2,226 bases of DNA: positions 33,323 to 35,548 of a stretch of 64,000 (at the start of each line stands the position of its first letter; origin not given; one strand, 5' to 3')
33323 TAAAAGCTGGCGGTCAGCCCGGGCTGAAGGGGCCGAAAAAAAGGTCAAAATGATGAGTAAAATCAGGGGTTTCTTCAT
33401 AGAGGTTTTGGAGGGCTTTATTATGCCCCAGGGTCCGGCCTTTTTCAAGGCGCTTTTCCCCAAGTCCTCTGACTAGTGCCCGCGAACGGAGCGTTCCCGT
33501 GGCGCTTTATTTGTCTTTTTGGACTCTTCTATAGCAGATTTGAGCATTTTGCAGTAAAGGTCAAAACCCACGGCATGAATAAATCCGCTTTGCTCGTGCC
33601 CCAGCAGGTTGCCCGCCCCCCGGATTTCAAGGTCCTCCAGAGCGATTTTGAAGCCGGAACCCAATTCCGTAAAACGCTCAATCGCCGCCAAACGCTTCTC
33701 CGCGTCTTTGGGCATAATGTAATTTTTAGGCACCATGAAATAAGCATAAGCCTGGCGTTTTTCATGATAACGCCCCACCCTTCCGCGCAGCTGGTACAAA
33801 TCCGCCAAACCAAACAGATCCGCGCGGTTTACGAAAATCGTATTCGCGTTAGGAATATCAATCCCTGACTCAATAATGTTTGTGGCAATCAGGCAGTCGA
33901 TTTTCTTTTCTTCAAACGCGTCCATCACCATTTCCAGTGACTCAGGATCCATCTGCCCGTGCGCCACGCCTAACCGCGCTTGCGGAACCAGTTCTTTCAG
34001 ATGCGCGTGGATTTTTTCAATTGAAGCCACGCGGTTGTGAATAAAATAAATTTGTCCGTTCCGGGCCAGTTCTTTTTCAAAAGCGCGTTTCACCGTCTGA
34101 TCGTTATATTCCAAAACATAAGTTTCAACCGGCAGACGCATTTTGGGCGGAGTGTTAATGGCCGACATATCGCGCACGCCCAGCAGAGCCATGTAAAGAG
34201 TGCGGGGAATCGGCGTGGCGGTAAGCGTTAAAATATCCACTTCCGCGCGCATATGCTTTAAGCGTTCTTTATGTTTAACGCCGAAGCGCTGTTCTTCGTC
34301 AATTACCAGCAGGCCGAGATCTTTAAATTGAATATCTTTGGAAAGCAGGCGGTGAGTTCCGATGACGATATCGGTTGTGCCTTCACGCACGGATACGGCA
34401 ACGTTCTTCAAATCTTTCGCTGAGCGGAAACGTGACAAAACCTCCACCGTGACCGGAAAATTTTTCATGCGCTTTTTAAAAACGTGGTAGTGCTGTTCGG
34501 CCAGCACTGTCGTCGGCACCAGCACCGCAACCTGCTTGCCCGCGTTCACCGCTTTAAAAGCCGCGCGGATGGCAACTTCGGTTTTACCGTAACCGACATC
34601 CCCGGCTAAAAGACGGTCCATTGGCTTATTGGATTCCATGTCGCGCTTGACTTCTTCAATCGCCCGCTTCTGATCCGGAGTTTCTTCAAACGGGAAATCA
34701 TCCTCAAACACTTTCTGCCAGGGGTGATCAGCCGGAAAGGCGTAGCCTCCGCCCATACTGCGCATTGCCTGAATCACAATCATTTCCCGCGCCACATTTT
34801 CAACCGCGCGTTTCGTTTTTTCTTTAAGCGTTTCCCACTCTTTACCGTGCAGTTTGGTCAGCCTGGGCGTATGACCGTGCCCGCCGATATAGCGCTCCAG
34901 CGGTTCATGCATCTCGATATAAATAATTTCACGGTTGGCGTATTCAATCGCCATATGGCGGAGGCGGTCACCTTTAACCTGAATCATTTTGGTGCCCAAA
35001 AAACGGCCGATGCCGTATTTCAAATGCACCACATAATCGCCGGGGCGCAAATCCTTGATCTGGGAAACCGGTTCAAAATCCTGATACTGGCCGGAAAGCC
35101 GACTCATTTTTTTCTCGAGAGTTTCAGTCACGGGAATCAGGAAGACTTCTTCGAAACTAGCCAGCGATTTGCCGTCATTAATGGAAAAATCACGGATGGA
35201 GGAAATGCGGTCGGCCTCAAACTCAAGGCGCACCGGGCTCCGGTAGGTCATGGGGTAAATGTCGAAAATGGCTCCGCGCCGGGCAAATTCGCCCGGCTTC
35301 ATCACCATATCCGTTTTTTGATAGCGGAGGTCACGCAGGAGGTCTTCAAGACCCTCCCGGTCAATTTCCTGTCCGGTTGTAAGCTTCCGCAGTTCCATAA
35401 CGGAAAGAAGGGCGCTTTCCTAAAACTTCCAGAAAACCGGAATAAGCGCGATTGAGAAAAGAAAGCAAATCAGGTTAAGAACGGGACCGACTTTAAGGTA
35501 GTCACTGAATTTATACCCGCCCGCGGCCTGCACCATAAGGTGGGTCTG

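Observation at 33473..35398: A domain-minimal Mfd has no UvrA-recruiting or autoinhibitory modules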

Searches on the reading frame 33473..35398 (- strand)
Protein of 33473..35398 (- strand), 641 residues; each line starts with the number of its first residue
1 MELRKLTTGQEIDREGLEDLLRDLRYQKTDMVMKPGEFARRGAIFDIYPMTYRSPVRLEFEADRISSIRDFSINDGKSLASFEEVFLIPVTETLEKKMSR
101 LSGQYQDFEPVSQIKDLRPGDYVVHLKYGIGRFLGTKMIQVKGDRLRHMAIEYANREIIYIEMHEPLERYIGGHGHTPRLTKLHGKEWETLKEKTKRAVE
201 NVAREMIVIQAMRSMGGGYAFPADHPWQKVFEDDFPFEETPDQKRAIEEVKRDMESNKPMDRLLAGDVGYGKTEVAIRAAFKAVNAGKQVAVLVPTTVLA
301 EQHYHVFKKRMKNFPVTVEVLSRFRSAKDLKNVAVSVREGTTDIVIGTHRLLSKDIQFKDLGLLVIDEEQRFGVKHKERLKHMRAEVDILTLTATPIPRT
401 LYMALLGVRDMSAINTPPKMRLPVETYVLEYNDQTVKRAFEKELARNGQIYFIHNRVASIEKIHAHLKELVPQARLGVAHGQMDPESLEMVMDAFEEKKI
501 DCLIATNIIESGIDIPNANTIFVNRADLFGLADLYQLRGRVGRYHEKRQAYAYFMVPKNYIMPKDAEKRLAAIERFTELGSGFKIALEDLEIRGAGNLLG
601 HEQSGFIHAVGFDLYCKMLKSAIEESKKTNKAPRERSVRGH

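Call 3: search_protein_families(library=pfam, proteins=[window:33473-35398:-], max_evalue=0.01)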
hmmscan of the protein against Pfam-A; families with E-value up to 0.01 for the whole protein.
window:33473-35398:- (641 aa): 10 families
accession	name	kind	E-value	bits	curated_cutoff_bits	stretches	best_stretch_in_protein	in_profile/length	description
PF00270.35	DEAD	-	2.9e-26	92.6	26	1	240-401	1-164/167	DEAD/DEAH box helicase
PF17757.6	UvrB_inter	-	2.1e-20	73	22.9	1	5-91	2-89/91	UvrB interaction domain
PF00271.37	Helicase_C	-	1.2e-19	71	23.5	1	441-544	7-109/110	Helicase conserved C-terminal domain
PF04851.21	ResIII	-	1.4e-12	48.3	22.5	1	239-396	4-162/164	Type III restriction enzyme, res subunit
PF14814.11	UB2H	-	1.2e-09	38.5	27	1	6-79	1-80/85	Bifunctional transglycosylase second domain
PF02559.22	CarD_TRCF_RID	-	1.7e-09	38.1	23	1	117-161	1-45/57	CarD-like/TRCF RID domain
PF00176.29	SNF2-rel_dom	-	9.6e-05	22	24.9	1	254-401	12-168/290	SNF2-related domain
PF22590.2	Cas3-like_C_2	-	9.7e-05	23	27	1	448-545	3-105/106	CRISPR-associated nuclease/helicase Cas3, C-terminal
PF19833.4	RecG_dom3_C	-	0.0029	18.1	26.8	0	581-607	3-29/87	ATP-dependent DNA helicase RecG, domain 3, C-terminal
PF01695.23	IstB_IS21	-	0.0077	16.2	24.1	0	199-292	33-125/238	IstB-like ATP binding protein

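Call 4: search_protein_families(library=ncbifam, proteins=[window:33473-35398:-], max_evalue=0.01)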
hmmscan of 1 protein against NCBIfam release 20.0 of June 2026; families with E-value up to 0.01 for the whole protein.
window:33473-35398:- (641 aa): 39 families (the best 25 are shown)
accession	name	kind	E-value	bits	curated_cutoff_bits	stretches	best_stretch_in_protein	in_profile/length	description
TIGR00580.2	mfd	equivalog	4.5e-262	872.5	800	2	109-632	302-825/907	transcription-repair coupling factor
NF007966.0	PRK10689.1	equivalog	4.7e-199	663.7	1329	2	113-630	473-990/1148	transcription-repair coupling factor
NF008168.0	PRK10917.2-2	equivalog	1.1e-121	407.6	718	1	215-625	342-758/795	ATP-dependent DNA helicase RecG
NF008165.0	PRK10917.1-3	equivalog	8.1e-116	388.2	711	1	216-608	242-636/692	ATP-dependent DNA helicase RecG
TIGR00643.1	recG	equivalog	5.9e-113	378.7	659.4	1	220-607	218-608/629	ATP-dependent DNA helicase RecG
NF008170.0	PRK10917.2-4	equivalog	2.2e-98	330.2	975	1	228-606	390-770/826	ATP-dependent DNA helicase RecG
NF008164.0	PRK10917.1-2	equivalog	2.4e-94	317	785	1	210-607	249-646/704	ATP-dependent DNA helicase RecG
NF008163.0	PRK10917.1-1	equivalog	1.6e-92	311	796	1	219-608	249-644/692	ATP-dependent DNA helicase RecG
NF008166.0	PRK10917.1-4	equivalog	1.4e-86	291.1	864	1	227-606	265-655/705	ATP-dependent DNA helicase RecG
NF008167.0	PRK10917.2-1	equivalog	2.5e-79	267.2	995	1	229-608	275-688/744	ATP-dependent DNA helicase RecG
NF008169.0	PRK10917.2-3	equivalog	3.2e-56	191.1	555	1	231-605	222-581/610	ATP-dependent DNA helicase RecG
TIGR00595.1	priA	equivalog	1.6e-21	76.5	230.35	2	263-383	1-116/509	replication restart helicase PriA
NF004070.0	PRK05580.2-2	equivalog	2.1e-21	75.8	921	2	178-380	130-333/729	primosomal protein N'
NF004066.1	PRK05580.1-3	equivalog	1.8e-20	72.9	813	1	229-379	243-386/788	primosomal protein N'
NF003673.1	PRK05298.1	equivalog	3.9e-19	68.5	743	2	5-93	157-246/653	excinuclease ABC subunit UvrB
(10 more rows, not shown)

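Call 5: search_solved_structures(query=window:33473-35398:-, show_alignments=2)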
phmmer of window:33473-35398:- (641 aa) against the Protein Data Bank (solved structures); distinct sequences matched with E-value up to 0.001: 50.
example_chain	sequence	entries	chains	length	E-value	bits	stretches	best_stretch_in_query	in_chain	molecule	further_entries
6ac6_A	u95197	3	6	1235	1.5e-181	608.3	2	117-626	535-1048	Mycobacterium smegmatis Mfd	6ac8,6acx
6x26_A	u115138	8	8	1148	5e-179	599.9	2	111-628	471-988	Transcription-repair-coupling factor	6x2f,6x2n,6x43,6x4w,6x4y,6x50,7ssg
2eyq_A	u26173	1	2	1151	5.1e-179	599.9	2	111-628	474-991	Transcription-repair coupling factor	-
9n07_A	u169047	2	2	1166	5.3e-179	599.8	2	111-628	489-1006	Transcription-repair-coupling factor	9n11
6xeo_A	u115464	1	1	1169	5.4e-179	599.8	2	111-628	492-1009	Transcription-repair-coupling factor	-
6aca_A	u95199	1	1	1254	7.1e-178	596.1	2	116-632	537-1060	Mycobacterium tuberculosis Mfd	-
6m6a_M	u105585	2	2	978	2e-158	531.9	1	109-633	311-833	Transcription-repair-coupling factor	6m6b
13jq_A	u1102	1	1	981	3.6e-158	531.1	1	109-634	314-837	Transcription-repair-coupling factor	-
1gm5_A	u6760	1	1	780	1.3e-74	255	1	212-622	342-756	RECG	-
9wm0_A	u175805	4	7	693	1.1e-61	212.4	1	234-608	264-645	ATP-dependent DNA helicase RecG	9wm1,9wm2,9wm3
4dfc_A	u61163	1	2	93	2e-12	49.7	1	7-89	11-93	Transcription-repair-coupling factor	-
2b2n_A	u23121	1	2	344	2e-12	49.7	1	7-96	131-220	Transcription-repair coupling factor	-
3hjh_A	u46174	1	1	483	3.5e-12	48.9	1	7-96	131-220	Transcription-repair-coupling factor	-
3v4r_A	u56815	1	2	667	3.9e-12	48.8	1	6-96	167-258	UvrABC system protein B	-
2d7d_A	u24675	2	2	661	6.2e-12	48.1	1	6-96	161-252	UvrABC system protein B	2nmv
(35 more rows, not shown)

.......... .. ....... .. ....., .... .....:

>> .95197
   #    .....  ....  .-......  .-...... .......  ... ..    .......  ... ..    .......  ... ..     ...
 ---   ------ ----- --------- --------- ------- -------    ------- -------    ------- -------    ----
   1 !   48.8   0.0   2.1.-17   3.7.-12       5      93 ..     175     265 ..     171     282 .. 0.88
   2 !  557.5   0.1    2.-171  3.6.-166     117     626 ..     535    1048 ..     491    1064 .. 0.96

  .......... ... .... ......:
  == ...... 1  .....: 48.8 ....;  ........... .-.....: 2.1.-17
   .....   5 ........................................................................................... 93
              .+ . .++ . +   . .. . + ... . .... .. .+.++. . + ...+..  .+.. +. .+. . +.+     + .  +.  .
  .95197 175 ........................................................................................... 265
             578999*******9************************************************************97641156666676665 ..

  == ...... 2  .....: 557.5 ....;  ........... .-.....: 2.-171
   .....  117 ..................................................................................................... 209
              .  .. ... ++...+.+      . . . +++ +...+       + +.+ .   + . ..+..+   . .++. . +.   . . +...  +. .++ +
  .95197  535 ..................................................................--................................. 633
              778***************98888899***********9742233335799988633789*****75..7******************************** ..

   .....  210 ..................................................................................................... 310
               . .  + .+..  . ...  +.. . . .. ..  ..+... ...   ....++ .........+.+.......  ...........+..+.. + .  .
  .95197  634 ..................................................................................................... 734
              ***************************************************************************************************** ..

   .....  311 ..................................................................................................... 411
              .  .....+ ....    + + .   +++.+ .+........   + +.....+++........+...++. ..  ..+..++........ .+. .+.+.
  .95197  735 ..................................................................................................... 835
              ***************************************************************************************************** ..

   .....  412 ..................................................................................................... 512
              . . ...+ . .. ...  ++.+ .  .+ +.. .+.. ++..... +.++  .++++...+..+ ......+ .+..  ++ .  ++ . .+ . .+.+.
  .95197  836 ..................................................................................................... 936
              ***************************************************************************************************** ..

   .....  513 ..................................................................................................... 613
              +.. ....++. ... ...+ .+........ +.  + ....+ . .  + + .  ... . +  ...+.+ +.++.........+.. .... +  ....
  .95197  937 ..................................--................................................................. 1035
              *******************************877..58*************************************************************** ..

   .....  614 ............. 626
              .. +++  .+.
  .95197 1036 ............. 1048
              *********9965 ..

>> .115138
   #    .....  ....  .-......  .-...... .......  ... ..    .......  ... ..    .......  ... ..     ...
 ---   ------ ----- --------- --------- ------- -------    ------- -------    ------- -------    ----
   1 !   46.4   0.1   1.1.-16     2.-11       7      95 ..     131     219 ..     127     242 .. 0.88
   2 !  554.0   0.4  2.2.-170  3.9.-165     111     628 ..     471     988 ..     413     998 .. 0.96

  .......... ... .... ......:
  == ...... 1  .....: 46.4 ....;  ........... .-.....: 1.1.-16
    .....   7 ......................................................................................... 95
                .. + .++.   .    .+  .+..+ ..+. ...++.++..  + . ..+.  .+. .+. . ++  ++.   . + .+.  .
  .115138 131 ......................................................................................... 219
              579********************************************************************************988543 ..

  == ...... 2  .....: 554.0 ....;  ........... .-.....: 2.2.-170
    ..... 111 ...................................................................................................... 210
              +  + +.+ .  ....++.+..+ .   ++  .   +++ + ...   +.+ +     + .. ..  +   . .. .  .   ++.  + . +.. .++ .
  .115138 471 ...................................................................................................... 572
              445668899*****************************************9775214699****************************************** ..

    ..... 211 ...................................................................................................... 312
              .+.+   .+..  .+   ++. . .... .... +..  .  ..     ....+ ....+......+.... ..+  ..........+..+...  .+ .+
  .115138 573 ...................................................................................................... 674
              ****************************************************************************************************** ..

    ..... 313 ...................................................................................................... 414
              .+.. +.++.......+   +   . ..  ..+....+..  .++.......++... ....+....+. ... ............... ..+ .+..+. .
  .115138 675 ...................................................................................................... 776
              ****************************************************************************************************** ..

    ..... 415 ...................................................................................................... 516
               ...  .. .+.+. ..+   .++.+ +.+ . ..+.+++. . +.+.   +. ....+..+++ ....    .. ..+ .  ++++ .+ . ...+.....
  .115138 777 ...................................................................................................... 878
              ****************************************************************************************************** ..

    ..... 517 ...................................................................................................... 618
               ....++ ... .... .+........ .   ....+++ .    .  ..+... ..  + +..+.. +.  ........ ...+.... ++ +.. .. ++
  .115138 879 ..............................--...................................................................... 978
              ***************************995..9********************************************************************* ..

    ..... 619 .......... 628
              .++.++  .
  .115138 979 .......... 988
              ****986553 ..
